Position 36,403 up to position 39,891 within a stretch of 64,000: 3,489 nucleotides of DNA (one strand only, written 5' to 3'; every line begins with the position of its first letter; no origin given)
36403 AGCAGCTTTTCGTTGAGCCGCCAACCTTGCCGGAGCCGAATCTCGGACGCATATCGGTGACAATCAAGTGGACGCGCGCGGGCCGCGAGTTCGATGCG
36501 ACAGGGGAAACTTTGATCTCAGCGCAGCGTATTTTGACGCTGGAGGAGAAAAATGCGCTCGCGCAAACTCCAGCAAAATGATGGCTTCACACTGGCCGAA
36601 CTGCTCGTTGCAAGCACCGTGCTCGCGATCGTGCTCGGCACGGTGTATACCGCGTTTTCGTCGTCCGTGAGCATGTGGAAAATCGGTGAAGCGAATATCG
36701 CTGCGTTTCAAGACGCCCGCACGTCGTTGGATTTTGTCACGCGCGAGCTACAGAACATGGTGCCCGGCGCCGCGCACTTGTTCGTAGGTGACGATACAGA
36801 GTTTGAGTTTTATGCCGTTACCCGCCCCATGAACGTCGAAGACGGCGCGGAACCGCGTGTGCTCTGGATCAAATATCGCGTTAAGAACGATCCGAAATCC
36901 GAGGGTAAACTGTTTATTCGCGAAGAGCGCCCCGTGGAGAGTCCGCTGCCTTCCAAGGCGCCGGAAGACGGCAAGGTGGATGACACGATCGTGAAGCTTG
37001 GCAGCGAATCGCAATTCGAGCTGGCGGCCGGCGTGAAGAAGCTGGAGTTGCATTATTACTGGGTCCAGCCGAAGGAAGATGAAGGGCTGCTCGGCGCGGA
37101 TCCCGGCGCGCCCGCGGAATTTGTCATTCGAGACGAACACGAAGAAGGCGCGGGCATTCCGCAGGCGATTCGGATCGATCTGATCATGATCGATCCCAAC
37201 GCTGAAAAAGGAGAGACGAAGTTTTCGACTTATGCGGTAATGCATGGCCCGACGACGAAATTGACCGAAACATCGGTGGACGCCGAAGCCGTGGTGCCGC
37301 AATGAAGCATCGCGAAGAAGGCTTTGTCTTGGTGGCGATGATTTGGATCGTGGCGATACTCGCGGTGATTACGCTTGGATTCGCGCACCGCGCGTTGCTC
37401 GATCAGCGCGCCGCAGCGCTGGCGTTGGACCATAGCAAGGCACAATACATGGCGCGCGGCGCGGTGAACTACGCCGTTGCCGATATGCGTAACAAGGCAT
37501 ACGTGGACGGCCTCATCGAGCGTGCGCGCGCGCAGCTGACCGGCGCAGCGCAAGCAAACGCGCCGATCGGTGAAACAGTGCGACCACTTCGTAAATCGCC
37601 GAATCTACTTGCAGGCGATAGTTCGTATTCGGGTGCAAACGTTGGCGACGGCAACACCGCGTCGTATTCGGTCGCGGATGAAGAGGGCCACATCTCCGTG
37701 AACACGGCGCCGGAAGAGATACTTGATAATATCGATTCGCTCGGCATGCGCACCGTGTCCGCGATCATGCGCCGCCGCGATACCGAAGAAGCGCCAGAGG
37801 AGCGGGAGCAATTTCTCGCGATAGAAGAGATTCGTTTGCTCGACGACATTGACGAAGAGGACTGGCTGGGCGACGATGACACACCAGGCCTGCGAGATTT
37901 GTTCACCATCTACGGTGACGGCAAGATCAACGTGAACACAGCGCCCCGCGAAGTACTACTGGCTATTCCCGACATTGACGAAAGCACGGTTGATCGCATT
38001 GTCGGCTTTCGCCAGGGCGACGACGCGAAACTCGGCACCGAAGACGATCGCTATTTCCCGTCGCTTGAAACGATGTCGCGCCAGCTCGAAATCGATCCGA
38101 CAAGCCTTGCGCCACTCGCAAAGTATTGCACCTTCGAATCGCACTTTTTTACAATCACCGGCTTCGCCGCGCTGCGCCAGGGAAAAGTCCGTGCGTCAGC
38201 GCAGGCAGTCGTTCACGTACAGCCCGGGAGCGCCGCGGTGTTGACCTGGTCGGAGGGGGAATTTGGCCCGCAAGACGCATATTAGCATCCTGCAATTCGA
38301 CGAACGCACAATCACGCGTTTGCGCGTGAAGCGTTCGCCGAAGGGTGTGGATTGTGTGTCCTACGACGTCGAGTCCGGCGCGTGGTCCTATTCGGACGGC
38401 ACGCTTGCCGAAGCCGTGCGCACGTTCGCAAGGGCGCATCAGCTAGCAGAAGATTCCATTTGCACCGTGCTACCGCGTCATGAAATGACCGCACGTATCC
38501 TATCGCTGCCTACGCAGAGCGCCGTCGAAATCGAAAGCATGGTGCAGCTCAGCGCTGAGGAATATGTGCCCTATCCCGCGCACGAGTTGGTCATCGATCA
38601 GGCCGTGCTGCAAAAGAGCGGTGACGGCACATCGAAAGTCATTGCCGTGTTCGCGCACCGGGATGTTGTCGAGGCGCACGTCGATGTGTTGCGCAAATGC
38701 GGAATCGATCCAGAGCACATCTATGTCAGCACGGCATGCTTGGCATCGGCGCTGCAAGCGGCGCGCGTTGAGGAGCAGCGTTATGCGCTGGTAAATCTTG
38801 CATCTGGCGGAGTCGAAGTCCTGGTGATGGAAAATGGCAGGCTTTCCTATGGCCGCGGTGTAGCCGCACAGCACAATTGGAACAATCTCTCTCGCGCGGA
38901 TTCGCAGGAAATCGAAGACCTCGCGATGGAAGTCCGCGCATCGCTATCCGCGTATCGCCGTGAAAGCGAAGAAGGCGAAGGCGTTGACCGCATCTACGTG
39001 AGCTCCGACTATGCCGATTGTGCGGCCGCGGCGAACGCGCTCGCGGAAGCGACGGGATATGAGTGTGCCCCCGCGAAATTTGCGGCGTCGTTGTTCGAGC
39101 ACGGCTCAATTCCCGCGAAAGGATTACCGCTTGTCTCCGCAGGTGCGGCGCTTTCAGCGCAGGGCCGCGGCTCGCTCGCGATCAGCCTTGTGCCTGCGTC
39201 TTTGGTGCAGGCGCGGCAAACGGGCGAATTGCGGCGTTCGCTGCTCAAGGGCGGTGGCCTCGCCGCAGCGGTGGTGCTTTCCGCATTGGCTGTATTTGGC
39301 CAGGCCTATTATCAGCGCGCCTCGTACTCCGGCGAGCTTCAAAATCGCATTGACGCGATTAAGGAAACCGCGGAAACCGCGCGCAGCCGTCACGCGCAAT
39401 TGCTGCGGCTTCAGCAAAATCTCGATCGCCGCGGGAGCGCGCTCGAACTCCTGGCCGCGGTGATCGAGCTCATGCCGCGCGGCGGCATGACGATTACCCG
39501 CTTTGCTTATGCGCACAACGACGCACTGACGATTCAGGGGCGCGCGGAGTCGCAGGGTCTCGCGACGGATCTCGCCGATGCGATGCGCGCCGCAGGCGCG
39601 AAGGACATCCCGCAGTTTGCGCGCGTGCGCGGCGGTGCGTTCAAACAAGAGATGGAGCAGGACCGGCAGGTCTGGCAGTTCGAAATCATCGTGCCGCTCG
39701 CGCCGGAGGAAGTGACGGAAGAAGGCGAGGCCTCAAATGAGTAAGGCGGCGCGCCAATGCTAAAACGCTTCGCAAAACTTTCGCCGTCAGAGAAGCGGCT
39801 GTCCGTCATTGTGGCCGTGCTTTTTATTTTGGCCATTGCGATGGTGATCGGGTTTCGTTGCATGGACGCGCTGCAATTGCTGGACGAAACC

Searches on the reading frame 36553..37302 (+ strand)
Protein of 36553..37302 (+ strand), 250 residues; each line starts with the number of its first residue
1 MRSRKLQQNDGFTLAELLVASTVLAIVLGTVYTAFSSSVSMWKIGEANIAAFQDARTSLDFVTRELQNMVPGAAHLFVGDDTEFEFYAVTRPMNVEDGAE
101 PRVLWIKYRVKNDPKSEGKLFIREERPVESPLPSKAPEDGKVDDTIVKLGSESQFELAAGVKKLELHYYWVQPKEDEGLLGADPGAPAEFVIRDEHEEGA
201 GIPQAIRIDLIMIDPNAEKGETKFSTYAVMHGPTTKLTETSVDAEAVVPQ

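Call 45: search_protein_families(library=pfam, proteins=[window:36553-37302:+], max_evalue=0.00001)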
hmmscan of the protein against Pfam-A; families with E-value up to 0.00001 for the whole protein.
window:36553-37302:+ (250 aa): 1 family
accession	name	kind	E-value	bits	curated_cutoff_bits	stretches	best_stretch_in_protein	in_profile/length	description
PF07963.17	N_methyl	-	7.2e-06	25.8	21.2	0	10-32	5-27/27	Prokaryotic N-terminal methylation motif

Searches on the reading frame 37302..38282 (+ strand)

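Call 45: search_protein_families(library=pfam, proteins=[window:37302-38282:+], max_evalue=0.00001)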
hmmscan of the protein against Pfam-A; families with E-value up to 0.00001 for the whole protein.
window:37302-38282:+ (327 aa): 2 families
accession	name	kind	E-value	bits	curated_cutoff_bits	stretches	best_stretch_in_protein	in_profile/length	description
PF12836.13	HHH_3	-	1.3e-08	35.3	27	0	130-177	5-52/65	Helix-hairpin-helix motif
PF03934.19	T2SSK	-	3.2e-08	34.3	24.2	0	209-265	1-48/63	Type II secretion system (T2SS), protein K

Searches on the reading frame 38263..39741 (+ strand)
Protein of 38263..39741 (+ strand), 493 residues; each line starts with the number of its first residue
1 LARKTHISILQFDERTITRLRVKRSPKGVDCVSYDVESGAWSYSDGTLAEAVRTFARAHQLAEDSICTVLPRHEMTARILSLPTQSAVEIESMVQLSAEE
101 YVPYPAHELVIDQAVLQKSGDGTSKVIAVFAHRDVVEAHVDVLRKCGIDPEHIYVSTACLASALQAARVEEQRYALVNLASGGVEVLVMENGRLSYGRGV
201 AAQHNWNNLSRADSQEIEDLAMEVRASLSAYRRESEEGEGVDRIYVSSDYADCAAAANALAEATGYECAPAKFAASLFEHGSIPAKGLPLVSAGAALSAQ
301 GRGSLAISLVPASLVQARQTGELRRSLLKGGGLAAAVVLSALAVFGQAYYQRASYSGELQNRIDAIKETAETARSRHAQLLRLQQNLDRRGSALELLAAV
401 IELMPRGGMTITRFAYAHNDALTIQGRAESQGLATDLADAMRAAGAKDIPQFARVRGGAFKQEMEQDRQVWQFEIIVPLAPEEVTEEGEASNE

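Call 45: search_protein_families(library=pfam, proteins=[window:38263-39741:+], max_evalue=0.00001)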
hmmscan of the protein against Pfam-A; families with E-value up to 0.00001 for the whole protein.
window:38263-39741:+ (493 aa): 1 family
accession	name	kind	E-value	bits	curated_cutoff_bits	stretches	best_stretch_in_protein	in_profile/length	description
PF11104.14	PilM_2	-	3.2e-10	39.9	27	1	48-198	47-206/340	Type IV pilus assembly protein PilM;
